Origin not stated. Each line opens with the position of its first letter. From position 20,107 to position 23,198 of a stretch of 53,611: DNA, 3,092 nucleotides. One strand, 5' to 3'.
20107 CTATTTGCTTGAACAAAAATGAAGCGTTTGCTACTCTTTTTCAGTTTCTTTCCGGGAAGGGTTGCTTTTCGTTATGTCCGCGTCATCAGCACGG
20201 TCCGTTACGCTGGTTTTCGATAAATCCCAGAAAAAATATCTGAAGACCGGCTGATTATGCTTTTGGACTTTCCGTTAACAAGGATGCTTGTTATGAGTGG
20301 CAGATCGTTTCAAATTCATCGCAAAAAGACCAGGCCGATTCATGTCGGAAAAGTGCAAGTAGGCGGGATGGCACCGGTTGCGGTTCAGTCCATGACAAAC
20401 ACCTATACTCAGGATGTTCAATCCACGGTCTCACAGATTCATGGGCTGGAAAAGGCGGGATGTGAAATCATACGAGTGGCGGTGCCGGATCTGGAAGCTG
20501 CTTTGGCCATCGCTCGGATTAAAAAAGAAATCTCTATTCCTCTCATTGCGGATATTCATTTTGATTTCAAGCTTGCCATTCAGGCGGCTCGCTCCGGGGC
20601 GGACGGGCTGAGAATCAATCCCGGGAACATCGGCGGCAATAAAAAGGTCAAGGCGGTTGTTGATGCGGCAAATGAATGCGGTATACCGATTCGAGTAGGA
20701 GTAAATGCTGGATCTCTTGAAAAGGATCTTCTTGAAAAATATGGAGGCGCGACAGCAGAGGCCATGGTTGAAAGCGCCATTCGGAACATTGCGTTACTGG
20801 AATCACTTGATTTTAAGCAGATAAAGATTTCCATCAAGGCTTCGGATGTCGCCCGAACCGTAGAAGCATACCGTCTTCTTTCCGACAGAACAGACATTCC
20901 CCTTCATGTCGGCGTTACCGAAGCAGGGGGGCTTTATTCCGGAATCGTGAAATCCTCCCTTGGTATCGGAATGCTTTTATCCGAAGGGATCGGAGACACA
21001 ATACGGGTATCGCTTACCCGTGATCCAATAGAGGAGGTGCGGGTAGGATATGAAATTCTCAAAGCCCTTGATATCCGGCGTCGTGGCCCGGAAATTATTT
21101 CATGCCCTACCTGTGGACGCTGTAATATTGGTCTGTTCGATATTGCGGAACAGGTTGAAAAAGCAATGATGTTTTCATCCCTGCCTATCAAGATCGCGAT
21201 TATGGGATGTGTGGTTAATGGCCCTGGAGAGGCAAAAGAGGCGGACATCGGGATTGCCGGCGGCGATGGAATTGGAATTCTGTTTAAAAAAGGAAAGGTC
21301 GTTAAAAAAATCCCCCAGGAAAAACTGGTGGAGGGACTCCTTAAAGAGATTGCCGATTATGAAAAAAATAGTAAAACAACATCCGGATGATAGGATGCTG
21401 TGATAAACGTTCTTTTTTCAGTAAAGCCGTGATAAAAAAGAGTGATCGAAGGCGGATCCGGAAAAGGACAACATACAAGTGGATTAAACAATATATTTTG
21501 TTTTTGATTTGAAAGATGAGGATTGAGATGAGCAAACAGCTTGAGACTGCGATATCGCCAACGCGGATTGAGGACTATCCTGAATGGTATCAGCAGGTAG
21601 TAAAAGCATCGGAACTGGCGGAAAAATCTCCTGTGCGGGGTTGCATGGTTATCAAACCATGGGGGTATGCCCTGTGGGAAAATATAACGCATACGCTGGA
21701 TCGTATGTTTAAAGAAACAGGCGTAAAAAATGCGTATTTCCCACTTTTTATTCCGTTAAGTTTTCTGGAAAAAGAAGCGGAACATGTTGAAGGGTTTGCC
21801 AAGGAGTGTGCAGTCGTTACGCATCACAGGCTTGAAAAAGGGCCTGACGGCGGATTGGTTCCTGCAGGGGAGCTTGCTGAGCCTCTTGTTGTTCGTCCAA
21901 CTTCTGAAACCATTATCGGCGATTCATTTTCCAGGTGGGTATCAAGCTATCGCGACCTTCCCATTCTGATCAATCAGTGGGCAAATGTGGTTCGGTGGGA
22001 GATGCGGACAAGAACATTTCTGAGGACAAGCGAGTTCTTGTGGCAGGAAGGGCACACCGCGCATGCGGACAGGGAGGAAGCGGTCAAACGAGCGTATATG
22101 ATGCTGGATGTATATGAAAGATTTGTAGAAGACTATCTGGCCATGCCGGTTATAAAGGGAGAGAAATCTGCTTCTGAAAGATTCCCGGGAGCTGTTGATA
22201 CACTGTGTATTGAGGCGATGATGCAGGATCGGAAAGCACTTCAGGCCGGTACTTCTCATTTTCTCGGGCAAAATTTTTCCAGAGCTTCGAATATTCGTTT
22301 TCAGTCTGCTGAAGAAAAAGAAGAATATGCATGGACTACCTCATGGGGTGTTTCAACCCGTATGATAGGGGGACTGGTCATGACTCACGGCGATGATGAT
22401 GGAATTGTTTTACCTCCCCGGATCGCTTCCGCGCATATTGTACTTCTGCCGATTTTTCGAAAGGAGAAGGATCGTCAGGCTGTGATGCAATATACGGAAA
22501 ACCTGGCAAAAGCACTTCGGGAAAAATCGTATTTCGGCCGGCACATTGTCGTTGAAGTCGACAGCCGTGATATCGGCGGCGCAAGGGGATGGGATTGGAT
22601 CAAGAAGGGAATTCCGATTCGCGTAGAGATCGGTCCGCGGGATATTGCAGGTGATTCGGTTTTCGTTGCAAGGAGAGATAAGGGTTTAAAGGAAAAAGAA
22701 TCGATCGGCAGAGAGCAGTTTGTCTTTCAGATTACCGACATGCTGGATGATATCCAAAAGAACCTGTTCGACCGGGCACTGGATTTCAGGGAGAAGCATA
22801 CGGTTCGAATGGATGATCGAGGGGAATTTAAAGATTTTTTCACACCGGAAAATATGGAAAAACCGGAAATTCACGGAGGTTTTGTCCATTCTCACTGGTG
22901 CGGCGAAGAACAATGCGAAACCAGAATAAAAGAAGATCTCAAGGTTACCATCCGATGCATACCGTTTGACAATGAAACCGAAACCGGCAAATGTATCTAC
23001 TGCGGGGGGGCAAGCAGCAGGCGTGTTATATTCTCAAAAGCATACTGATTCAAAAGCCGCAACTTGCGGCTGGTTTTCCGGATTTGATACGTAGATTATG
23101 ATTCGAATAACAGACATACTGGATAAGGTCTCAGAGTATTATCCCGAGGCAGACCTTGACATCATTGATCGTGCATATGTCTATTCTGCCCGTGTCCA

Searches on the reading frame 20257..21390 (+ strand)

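Call 70: search_protein_families(library=ncbifam, proteins=[window:20257-21390:+], max_evalue=1e-10)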
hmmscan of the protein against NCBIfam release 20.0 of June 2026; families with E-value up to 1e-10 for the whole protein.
window:20257-21390:+ (377 aa): 4 families
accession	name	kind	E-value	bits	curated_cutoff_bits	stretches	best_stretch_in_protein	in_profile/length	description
NF001540.0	PRK00366.1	equivalog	1.5e-152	507.6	345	1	17-370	8-362/364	flavodoxin-dependent (E)-4-hydroxy-3-methylbut-2-enyl-diphosphate synthase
TIGR00612.1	ispG_gcpE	equivalog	3.1e-132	441.1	280.25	1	22-365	1-356/357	(E)-4-hydroxy-3-methylbut-2-enyl-diphosphate synthase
NF001912.0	PRK00694.1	equivalog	4.5e-73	246.8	1045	3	130-269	146-289/606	4-hydroxy-3-methylbut-2-en-1-yl diphosphate synthase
NF002534.0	PRK02048.1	equivalog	1.3e-69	235.5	886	3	132-263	144-279/613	4-hydroxy-3-methylbut-2-en-1-yl diphosphate synthase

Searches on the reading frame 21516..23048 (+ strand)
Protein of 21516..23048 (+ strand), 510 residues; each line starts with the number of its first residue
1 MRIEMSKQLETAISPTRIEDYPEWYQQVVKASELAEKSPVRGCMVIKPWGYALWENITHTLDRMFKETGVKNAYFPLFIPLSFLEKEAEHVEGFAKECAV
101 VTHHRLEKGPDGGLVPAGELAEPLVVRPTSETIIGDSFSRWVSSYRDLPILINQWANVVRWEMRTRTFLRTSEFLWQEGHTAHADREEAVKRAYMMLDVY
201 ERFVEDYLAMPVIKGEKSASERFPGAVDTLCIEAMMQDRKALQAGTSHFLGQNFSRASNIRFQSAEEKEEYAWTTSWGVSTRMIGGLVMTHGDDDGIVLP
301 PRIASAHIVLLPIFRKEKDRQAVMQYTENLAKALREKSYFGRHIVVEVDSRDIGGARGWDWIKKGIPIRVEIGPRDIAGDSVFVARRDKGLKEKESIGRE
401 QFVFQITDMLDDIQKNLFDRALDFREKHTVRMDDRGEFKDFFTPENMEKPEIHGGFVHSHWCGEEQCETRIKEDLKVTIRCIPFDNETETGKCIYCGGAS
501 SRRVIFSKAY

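Call 70: search_protein_families(library=ncbifam, proteins=[window:21516-23048:+], max_evalue=1e-10)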
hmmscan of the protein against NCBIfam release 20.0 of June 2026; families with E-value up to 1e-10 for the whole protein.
window:21516-23048:+ (510 aa): 4 families
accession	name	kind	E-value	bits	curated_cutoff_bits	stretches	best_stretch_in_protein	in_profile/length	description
TIGR00408.1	proS_fam_I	equivalog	5.5e-149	497.1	437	1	18-510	5-475/475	proline--tRNA ligase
NF008979.1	PRK12325.1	exception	9.4e-22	77.5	550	1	233-396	271-428/437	proline--tRNA ligase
NF006625.0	PRK09194.1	equivalog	6e-19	68.3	558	0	236-394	397-548/559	proline--tRNA ligase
TIGR00409.1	proS_fam_II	equivalog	5.9e-18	65.1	306.7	0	236-398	403-557/568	proline--tRNA ligase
